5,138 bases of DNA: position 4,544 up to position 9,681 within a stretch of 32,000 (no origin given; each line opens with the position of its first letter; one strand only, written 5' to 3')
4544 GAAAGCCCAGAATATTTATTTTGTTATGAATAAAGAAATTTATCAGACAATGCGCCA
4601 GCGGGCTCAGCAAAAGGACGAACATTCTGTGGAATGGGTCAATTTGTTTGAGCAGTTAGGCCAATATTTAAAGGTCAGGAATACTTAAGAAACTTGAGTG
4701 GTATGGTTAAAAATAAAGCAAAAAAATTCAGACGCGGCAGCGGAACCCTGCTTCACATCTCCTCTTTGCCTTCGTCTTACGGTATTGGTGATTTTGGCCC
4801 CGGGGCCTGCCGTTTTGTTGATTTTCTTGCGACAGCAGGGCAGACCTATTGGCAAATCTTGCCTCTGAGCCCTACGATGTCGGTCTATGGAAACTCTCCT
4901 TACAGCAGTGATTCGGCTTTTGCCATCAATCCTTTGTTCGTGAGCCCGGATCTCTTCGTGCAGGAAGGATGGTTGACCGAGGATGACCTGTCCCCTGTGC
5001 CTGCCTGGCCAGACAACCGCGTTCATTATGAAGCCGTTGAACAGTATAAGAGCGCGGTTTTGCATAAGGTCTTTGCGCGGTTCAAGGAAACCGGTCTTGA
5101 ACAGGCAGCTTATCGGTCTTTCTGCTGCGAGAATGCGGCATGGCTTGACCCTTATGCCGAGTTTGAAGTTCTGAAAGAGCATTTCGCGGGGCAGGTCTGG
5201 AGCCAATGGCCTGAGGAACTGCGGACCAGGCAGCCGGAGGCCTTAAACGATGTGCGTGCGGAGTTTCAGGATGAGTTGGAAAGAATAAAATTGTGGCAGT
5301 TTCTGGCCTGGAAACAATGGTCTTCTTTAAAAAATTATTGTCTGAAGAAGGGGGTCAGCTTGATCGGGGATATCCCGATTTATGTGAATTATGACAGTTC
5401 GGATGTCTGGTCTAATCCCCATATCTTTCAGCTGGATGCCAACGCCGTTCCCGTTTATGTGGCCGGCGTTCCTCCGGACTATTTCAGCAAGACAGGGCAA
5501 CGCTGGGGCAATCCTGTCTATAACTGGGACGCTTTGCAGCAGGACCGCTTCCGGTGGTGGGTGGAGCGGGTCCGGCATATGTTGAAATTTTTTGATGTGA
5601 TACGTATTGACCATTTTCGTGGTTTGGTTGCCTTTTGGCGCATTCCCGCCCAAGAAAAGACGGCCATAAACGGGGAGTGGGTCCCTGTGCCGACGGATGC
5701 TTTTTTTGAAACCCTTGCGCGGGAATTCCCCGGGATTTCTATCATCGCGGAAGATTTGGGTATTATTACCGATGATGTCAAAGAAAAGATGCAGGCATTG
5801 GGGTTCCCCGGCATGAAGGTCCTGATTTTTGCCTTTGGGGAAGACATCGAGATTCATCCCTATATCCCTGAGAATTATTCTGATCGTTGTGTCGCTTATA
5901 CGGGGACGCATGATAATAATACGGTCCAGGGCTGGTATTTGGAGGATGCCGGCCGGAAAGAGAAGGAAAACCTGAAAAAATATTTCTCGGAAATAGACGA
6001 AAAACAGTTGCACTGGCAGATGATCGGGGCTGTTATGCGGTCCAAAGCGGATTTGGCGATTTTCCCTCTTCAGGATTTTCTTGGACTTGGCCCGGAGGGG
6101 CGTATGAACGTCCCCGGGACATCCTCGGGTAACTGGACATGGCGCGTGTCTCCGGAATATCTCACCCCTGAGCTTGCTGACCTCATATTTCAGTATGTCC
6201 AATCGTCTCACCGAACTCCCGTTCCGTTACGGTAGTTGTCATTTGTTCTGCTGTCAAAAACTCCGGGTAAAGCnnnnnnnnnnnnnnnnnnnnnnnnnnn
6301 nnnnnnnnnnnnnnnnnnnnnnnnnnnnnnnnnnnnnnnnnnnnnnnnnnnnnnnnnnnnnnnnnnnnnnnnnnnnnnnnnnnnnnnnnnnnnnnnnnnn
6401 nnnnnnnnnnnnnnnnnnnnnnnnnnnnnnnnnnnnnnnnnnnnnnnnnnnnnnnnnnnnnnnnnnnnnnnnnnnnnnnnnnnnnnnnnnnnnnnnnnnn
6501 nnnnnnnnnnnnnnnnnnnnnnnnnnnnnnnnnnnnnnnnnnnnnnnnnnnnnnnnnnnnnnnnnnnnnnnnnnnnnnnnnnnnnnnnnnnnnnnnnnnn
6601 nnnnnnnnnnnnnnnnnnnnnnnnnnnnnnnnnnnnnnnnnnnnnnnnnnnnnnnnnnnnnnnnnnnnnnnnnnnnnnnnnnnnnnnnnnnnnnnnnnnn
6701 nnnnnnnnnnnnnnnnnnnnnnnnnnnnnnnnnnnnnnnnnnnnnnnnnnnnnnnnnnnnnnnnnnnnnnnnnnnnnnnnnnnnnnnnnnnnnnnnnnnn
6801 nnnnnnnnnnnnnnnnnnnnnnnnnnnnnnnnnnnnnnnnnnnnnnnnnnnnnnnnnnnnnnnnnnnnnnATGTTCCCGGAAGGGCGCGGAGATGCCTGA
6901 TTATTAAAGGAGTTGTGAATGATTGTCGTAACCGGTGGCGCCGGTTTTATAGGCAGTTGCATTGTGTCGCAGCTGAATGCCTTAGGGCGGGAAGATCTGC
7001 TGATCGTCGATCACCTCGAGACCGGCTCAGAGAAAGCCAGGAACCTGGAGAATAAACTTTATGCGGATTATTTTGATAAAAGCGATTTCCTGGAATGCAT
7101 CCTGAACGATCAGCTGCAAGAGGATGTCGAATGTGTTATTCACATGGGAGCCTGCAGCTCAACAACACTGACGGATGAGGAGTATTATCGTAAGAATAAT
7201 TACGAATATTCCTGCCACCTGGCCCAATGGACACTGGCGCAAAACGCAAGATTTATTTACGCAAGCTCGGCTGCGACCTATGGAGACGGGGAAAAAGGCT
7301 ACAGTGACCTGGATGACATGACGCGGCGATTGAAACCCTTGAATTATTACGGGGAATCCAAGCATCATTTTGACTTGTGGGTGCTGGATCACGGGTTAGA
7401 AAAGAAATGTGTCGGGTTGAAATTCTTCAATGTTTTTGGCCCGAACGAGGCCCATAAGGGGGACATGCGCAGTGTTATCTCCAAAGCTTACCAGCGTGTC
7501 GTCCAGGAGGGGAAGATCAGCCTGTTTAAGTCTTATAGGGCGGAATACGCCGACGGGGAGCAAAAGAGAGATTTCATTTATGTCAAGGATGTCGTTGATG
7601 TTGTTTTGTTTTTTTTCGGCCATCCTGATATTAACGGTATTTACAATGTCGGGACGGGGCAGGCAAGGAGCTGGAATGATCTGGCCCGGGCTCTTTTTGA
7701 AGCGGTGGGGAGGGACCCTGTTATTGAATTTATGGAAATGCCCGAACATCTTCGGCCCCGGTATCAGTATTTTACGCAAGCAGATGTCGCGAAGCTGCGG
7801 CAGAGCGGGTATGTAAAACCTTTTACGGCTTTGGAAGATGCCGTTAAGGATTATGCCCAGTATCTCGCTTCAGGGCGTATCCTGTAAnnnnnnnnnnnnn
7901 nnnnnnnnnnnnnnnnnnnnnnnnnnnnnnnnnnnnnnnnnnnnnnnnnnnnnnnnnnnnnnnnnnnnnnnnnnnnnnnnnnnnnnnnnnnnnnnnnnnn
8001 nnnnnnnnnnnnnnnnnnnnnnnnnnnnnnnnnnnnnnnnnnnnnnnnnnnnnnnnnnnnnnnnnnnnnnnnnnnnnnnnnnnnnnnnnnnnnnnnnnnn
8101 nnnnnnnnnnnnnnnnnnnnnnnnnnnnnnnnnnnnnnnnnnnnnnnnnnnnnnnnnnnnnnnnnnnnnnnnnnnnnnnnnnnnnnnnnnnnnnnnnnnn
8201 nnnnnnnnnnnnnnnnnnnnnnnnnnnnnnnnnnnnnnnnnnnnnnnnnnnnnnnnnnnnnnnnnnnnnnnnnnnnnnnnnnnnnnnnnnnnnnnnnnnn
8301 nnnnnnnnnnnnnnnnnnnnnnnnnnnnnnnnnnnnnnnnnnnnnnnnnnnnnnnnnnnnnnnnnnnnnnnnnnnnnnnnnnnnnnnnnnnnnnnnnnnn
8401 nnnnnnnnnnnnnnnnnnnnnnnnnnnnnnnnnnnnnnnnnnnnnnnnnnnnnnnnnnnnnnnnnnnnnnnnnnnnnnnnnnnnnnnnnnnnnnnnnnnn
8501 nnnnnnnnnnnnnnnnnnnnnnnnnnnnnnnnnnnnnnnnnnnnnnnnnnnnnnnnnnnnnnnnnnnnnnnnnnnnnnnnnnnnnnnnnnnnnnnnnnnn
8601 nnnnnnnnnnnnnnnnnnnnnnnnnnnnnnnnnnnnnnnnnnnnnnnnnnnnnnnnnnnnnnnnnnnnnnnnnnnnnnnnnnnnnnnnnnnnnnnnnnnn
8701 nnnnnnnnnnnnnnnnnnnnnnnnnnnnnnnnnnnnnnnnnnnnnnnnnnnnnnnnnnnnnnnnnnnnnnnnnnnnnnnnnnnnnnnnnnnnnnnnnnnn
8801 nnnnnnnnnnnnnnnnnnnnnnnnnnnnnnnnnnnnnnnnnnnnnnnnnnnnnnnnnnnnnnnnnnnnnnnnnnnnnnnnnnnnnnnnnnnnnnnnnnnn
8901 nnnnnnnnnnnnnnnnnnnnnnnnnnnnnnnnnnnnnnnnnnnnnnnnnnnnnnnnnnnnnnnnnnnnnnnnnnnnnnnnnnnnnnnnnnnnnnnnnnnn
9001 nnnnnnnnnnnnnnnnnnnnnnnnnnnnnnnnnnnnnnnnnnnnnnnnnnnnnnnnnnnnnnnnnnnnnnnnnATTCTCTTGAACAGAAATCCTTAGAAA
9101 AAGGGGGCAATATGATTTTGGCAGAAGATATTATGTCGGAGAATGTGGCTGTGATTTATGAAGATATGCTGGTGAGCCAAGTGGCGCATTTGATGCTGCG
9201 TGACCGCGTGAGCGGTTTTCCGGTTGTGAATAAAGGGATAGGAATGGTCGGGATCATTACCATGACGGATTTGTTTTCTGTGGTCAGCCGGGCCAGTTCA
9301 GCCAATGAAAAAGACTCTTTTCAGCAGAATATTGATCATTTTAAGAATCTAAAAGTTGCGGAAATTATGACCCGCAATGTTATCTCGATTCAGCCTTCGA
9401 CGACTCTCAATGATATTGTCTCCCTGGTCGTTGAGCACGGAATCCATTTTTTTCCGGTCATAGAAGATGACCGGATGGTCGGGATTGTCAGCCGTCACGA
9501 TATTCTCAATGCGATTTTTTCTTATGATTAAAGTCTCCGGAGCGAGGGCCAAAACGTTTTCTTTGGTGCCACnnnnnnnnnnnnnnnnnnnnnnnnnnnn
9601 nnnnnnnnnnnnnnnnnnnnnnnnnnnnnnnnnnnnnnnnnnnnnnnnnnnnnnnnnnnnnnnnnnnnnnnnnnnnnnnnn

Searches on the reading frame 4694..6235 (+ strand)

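Call 18: search_protein_families(library=pfam, proteins=[window:4694-6235:+], max_evalue=0.001)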
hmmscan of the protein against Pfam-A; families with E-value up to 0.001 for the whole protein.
window:4694-6235:+ (513 aa): 1 family
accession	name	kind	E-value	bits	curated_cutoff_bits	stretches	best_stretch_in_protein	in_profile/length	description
PF02446.23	Glyco_hydro_77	-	3.2e-181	603.7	25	1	20-489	1-463/465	4-alpha-glucanotransferase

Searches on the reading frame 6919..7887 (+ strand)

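Call 18: search_protein_families(library=pfam, proteins=[window:6919-7887:+], max_evalue=0.001)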
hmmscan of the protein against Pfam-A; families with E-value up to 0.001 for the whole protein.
window:6919-7887:+ (322 aa): 5 families
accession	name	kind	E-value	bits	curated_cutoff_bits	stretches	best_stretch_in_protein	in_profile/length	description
PF01370.27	Epimerase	-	8.4e-44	150.2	20.9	1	2-245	1-240/240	NAD dependent epimerase/dehydratase family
PF16363.11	GDP_Man_Dehyd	-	1.3e-18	68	27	1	4-271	2-274/332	GDP-mannose 4,6 dehydratase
PF01073.25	3Beta_HSD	-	4.1e-10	39.6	22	1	3-227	1-223/280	3-beta hydroxysteroid dehydrogenase/isomerase family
PF04321.23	RmlD_sub_bind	-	2.5e-09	37.1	27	1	2-267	3-235/287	RmlD substrate binding domain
PF02719.21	Polysacc_synt_2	-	3.1e-06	27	20.2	0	2-46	1-45/293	Polysaccharide biosynthesis protein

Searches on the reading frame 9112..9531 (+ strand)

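Call 18: search_protein_families(library=pfam, proteins=[window:9112-9531:+], max_evalue=0.001)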
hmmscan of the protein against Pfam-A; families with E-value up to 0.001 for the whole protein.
window:9112-9531:+ (139 aa): 1 family
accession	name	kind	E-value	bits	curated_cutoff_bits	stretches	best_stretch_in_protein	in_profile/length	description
PF00571.33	CBS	-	7e-31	106.8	24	2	82-136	1-56/57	CBS domain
